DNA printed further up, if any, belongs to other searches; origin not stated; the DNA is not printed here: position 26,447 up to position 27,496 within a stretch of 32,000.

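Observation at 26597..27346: Histidine kinase without any input domain, translationally coupled to the variant hydrogenase gene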

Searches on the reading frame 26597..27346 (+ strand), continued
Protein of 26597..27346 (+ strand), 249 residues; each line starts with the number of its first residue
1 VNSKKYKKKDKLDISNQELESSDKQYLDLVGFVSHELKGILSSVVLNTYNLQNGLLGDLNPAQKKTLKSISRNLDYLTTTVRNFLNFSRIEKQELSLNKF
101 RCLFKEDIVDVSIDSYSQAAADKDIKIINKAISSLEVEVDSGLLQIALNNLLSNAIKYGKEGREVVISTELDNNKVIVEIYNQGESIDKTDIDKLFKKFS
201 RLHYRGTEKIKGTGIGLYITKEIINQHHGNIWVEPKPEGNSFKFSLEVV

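Call 10: find_encoding_contigs(protein=P0006, flank=10000, max_places=3)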
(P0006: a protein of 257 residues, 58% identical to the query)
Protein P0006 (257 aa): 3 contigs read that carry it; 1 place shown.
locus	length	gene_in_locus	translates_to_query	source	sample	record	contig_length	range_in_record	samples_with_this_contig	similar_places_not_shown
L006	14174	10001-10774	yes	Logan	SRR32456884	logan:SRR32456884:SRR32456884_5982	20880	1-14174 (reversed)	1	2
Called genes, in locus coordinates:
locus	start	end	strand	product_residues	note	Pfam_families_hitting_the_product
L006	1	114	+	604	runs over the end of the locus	PF03279:Lip_A_acyltrans, PF06258:Mito_fiss_Elm1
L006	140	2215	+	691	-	PF13439:Glyco_transf_4, PF13579:Glyco_trans_4_4 (weak), PF13477:Glyco_trans_4_2 (faint), PF20706:GT4-conflict, PF00534:Glycos_transf_1, PF13524:Glyco_trans_1_2 (weak), PF13692:Glyco_trans_1_4, PF01075:Glyco_transf_9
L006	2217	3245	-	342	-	PF01075:Glyco_transf_9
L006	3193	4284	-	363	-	PF13439:Glyco_transf_4, PF13477:Glyco_trans_4_2, PF20706:GT4-conflict (weak), PF13579:Glyco_trans_4_4 (weak), PF00534:Glycos_transf_1, PF13692:Glyco_trans_1_4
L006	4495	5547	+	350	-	PF01075:Glyco_transf_9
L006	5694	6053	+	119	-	PF00072:Response_reg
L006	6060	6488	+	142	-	PF01257:2Fe-2S_thioredx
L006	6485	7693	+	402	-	PF01512:Complex1_51K, PF10589:NADH_4Fe-4S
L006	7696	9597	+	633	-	PF00111:Fer2 (weak), PF13510:Fer2_4, PF10588:NADH-G_4Fe-4S_3, PF12838:Fer4_7 (weak), PF13187:Fer4_9 (weak), PF22117:Fer4_Nqo3, PF02906:Fe_hyd_lg_C, PF02256:Fe_hyd_SSU, +2 more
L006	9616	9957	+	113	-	PF02627:CMD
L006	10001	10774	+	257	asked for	PF00512:HisKA, PF02518:HATPase_c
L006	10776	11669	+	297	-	PF00072:Response_reg, PF01257:2Fe-2S_thioredx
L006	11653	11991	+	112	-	-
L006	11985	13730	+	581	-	PF01512:Complex1_51K, PF10589:NADH_4Fe-4S, PF12838:Fer4_7 (weak), PF00037:Fer4 (weak), PF13237:Fer4_10 (weak), PF13187:Fer4_9 (weak), PF00037:Fer4 (weak), PF12837:Fer4_6 (weak), +2 more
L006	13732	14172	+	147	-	?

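Call 13: find_encoding_contigs(protein=P0008, flank=8000, max_places=2)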
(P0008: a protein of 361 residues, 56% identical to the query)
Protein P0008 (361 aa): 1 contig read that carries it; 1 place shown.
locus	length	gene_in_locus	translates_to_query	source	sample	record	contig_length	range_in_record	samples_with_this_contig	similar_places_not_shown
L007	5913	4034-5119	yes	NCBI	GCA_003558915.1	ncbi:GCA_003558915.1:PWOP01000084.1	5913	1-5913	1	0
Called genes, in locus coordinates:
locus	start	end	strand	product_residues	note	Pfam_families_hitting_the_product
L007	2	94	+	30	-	?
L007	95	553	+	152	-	PF01257:2Fe-2S_thioredx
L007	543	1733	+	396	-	PF01512:Complex1_51K, PF10589:NADH_4Fe-4S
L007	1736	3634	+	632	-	PF00111:Fer2 (weak), PF13510:Fer2_4, PF10588:NADH-G_4Fe-4S_3, PF12838:Fer4_7 (weak), PF13187:Fer4_9 (weak), PF22117:Fer4_Nqo3, PF02906:Fe_hyd_lg_C, PF02256:Fe_hyd_SSU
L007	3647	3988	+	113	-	PF02627:CMD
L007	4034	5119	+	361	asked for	PF00512:HisKA (weak), PF02518:HATPase_c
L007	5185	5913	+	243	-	?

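Call 14: find_encoding_contigs(protein=P0048, flank=8000, max_places=2)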
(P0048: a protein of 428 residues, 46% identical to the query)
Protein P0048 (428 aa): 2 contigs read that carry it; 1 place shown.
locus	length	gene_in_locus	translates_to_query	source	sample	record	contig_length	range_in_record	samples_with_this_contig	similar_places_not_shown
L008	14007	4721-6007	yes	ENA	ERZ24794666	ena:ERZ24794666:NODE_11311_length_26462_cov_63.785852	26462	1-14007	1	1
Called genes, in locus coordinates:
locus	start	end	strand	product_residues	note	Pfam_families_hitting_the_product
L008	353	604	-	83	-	PF18993:Rv0078B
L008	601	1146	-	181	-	-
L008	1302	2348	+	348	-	PF02543:Carbam_trans_N (faint), PF00814:TsaD, PF22521:HypF_C_2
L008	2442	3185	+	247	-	PF00731:AIRC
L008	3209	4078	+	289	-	PF01256:Carb_kinase, PF02110:HK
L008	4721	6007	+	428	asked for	PF17202:sCache_3_3, PF17203:sCache_3_2 (faint), PF17201:Cache_3-Cache_2, PF00672:HAMP, PF00512:HisKA (weak), PF02518:HATPase_c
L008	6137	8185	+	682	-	PF00474:SSF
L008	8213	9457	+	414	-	PF00288:GHMP_kinases_N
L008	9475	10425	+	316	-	PF00175:NAD_binding_1 (weak), PF10418:DHODB_Fe-S_bind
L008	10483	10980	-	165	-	-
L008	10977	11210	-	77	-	-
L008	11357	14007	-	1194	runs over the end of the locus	PF02463:SMC_N, PF13304:AAA_21 (weak), PF13476:AAA_23, PF23649:FKBP15 (faint), PF06470:SMC_hinge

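Call 15: find_encoding_contigs(protein=P0067, flank=10000, max_places=2)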
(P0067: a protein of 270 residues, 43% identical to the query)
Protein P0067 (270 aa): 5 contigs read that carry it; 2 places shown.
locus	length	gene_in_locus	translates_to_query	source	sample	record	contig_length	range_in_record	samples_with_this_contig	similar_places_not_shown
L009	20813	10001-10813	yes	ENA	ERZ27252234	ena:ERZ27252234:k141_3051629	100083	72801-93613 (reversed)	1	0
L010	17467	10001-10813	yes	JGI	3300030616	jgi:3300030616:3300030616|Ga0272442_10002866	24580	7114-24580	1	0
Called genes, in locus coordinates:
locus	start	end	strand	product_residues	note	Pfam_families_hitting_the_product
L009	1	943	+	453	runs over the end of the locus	PF01938:TRAM, PF05958:tRNA_U5-meth_tr, PF13847:Methyltransf_31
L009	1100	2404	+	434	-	PF26128:Gad2 (weak), PF01743:PolyA_pol, PF12627:PolyA_pol_RNAbd, PF13735:tRNA_NucTran2_2 (faint)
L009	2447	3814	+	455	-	PF06826:Asp-Al_Ex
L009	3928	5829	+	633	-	PF02730:AFOR_N, PF01314:AFOR_C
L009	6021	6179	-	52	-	-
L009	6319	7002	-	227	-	PF02585:PIG-L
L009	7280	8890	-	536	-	PF02690:Na_Pi_cotrans, PF01895:PhoU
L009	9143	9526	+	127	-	PF00072:Response_reg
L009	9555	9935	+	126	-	PF00072:Response_reg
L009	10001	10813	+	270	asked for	PF00512:HisKA (weak), PF02518:HATPase_c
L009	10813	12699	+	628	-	PF01512:Complex1_51K, PF10589:NADH_4Fe-4S, PF00037:Fer4, PF12837:Fer4_6, PF12838:Fer4_7, PF13187:Fer4_9, PF13237:Fer4_10, PF14697:Fer4_21, +3 more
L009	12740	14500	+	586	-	PF00111:Fer2 (weak), PF13510:Fer2_4, PF10588:NADH-G_4Fe-4S_3, PF14697:Fer4_21, PF22117:Fer4_Nqo3, PF12838:Fer4_7, PF02906:Fe_hyd_lg_C, PF02256:Fe_hyd_SSU, +5 more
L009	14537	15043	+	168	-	PF01257:2Fe-2S_thioredx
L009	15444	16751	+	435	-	PF05525:Branch_AA_trans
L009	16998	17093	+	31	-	-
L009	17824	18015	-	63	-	-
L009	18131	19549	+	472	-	PF00224:PK, PF02887:PK_C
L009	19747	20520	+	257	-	PF01987:AIM24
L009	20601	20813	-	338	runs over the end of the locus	PF00005:ABC_tran, PF13304:AAA_21 (faint)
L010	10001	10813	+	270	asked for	PF00512:HisKA (weak), PF02518:HATPase_c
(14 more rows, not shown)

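Call 16: find_encoding_contigs(protein=P0007, flank=10000, max_places=2)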
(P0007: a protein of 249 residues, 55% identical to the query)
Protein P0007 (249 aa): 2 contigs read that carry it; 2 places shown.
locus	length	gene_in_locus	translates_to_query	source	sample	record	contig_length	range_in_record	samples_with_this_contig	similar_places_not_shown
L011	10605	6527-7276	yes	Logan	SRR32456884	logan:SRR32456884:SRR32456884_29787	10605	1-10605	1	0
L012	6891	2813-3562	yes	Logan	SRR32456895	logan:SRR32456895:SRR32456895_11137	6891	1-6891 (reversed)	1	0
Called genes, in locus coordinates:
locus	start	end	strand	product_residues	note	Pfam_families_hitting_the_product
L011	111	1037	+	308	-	PF01075:Glyco_transf_9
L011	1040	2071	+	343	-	PF01075:Glyco_transf_9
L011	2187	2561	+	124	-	PF00072:Response_reg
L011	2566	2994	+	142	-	PF01257:2Fe-2S_thioredx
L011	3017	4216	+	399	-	PF01512:Complex1_51K, PF10589:NADH_4Fe-4S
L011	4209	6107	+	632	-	PF00111:Fer2 (weak), PF13510:Fer2_4, PF10588:NADH-G_4Fe-4S_3, PF12838:Fer4_7 (weak), PF13187:Fer4_9 (weak), PF22117:Fer4_Nqo3, PF02906:Fe_hyd_lg_C, PF02256:Fe_hyd_SSU, +1 more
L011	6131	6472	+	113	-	PF02627:CMD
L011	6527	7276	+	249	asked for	PF00512:HisKA, PF02518:HATPase_c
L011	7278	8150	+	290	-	PF00072:Response_reg, PF01257:2Fe-2S_thioredx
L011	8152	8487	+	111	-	-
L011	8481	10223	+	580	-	PF01512:Complex1_51K, PF10589:NADH_4Fe-4S, PF00037:Fer4 (weak), PF12837:Fer4_6 (weak), PF12838:Fer4_7 (weak), PF13237:Fer4_10 (weak), PF13187:Fer4_9 (weak), PF00037:Fer4 (weak), +3 more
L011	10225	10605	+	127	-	?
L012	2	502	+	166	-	?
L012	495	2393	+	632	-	PF00111:Fer2 (weak), PF13510:Fer2_4, PF10588:NADH-G_4Fe-4S_3, PF12838:Fer4_7 (weak), PF13187:Fer4_9 (weak), PF22117:Fer4_Nqo3, PF02906:Fe_hyd_lg_C, PF02256:Fe_hyd_SSU, +1 more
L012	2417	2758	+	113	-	PF02627:CMD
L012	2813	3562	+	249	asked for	PF00512:HisKA, PF02518:HATPase_c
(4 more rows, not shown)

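Call 28: search_solved_structures(query=window:26597-27346:+, max_evalue=1e-10, show_alignments=4)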
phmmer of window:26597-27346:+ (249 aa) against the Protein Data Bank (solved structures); distinct sequences matched with E-value up to 1e-10: 19.
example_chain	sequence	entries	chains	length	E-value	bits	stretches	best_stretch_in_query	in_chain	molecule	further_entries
6azr_A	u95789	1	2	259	2.4e-23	86.6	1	18-237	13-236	Sensor histidine kinase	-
2c2a_A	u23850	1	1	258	4.8e-23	85.6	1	18-237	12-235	SENSOR HISTIDINE KINASE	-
3dge_A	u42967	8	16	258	4.8e-23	85.6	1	18-237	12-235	Sensor protein | Histidine kinase | Sensor histidine kinase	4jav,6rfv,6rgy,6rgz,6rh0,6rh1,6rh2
5uht_A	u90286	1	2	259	4.9e-23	85.6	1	18-237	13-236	Sensor histidine kinase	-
4jas_A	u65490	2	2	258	5.9e-23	85.4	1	18-237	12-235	Histidine kinase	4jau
4i5s_A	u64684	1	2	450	7.5e-23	85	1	15-244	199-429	Putative histidine kinase CovS; VicK-like protein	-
6rh7_A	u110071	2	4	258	1.2e-21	81.1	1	18-237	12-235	Sensor histidine kinase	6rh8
3sl2_A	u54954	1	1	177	7.8e-19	71.9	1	124-245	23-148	Sensor histidine kinase yycG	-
7z8n_A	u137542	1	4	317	1.1e-18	71.4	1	11-246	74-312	Histidine kinase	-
5c93_A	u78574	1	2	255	1.7e-17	67.5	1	17-246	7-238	Histidine kinase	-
4u7n_A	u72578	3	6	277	1.7e-17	67.5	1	14-246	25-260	Histidine protein kinase sensor protein | Histidine kinase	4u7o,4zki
9m08_C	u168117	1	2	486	1.4e-16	64.5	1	24-244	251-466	histidine kinase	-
6paj_A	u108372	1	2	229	3e-16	63.4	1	23-236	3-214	Sensor protein SrrB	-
7zp0_A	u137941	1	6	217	2.8e-14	56.9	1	62-246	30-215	Sensor protein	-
8dvq_A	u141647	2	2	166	4.4e-13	53.1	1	107-246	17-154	Sensor protein VanS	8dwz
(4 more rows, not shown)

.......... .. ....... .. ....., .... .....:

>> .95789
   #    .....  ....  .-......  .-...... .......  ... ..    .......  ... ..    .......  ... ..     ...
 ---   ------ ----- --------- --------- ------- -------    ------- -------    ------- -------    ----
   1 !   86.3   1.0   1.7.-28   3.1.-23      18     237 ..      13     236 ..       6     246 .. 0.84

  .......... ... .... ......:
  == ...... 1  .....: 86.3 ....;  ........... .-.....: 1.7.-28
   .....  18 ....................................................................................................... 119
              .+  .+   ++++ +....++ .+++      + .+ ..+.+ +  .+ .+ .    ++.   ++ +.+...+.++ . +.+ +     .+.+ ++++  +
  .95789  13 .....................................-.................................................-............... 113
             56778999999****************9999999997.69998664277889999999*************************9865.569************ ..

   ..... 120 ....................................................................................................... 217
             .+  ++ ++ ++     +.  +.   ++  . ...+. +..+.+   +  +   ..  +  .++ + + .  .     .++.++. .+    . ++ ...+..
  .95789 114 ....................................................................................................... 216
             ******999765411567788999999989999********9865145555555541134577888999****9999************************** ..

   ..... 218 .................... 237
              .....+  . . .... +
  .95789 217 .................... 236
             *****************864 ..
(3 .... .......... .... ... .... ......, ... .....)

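Call 29: find_related_loci(query=A1, collection=genome_contigs, flank=10000)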
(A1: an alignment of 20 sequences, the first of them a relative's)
Query A1 (249 aa) in genome_contigs; peptide patterns used: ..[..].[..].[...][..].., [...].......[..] (x = any residue, [..] = any of these).
524 stretches matched a pattern; 443 encode a relative of the query (tblastn E <= 1e-3); the best 80 are kept; 80 distinct loci.
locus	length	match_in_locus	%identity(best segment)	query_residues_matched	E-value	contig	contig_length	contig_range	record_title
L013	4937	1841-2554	89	12-249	2e-138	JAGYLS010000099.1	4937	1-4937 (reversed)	MAG: Candidatus Oleincola secundus isolate M50B99 99, whole genome shotgun sequence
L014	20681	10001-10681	93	23-249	2e-136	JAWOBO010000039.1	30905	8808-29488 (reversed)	MAG: Candidatus Omnitrophota bacterium isolate BLK3-3.bin.157 k191_1150567, whole genome shotgun sequence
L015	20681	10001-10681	81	23-249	3e-122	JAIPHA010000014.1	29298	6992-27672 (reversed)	MAG: Candidatus Omnitrophota bacterium isolate Tobar13.5m-G63 Tobar13-5m-20mill-C376, whole genome shotgun sequence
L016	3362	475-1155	78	23-249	1e-122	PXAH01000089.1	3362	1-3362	MAG: Candidatus Omnitrophota bacterium isolate T3Sed10_202R1 T3-Sed10-C87336, whole genome shotgun sequence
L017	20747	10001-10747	57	1-249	2e-88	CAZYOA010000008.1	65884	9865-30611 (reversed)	MAG TPA_asm: uncultured Planctomycetales bacterium isolate binchicken_co181_631 genome assembly, contig: NODE_418_length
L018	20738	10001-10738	56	1-246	3e-88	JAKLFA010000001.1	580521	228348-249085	MAG: Candidatus Omnitrophota bacterium isolate RA.bin146 RA.bin146_1, whole genome shotgun sequence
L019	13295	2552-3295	58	1-248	3e-88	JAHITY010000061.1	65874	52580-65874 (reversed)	MAG: Candidatus Omnitrophota bacterium isolate MM_PC_MetaG.mb.228 MM_PC_MetaG.mb.228_k141_720205, whole genome shotgun s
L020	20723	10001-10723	59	7-247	6e-88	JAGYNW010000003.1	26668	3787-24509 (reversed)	MAG: Candidatus Omnitrophota bacterium isolate M55B153 3, whole genome shotgun sequence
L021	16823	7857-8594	55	1-246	3e-87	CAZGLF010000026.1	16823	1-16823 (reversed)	MAG TPA_asm: uncultured Planctomycetia bacterium isolate SRP141376_co2_388 genome assembly, contig: NODE_6922_length_168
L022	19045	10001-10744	57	1-248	5e-87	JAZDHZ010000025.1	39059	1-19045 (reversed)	MAG: Candidatus Omnitrophota bacterium isolate MEGAHIT-group-0.379 k141_11082686, whole genome shotgun sequence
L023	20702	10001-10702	57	15-248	1e-86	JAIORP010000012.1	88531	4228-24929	MAG: Candidatus Omnitrophota bacterium isolate SMBSF21 20074_Bin_2_contigs_1_c_000000000026, whole genome shotgun sequen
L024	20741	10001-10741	57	1-247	3e-86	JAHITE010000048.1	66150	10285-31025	MAG: Candidatus Omnitrophota bacterium isolate MM_PC_MetaG.mb.2 MM_PC_MetaG.mb.2_k141_760387, whole genome shotgun seque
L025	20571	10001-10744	54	1-248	2e-84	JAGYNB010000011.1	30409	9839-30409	MAG: Candidatus Omnitrophota bacterium isolate M55B134 11, whole genome shotgun sequence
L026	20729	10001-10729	54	1-243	3e-84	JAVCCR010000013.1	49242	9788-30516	MAG: Candidatus Gygaella obscura isolate MAG_3300035698_1934 Ga0374944_274649, whole genome shotgun sequence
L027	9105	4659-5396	56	1-246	7e-84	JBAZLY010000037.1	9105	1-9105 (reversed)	MAG: Candidatus Omnitrophota bacterium isolate SO_2017_LW4_28 scaffold_14637_c1_LW137-91_2017, whole genome shotgun sequ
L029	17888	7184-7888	53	15-249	2e-82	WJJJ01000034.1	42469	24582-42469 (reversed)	MAG: Candidatus Omnitrophota bacterium isolate Bin_019 k141_4719627, whole genome shotgun sequence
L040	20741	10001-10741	49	1-247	1e-80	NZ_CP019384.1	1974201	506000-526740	Candidatus Velamenicoccus archaeovorus strain LiM chromosome, complete genome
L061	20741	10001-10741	49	1-247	2e-73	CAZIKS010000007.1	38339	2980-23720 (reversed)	MAG TPA_asm: uncultured Pirellulales bacterium isolate SRP068000_co4_338 genome assembly, contig: NODE_637_length_38339_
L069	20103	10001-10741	47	1-247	7e-73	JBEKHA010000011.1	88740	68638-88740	MAG: Sedimentisphaerales bacterium isolate SPRUCE 266 SPRUCE_266_11, whole genome shotgun sequence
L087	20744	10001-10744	45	1-247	5e-70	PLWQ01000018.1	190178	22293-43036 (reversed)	MAG: Fibrobacteres bacterium isolate fen_1185 73.20120800_E1D.40_contig_2028, whole genome shotgun sequence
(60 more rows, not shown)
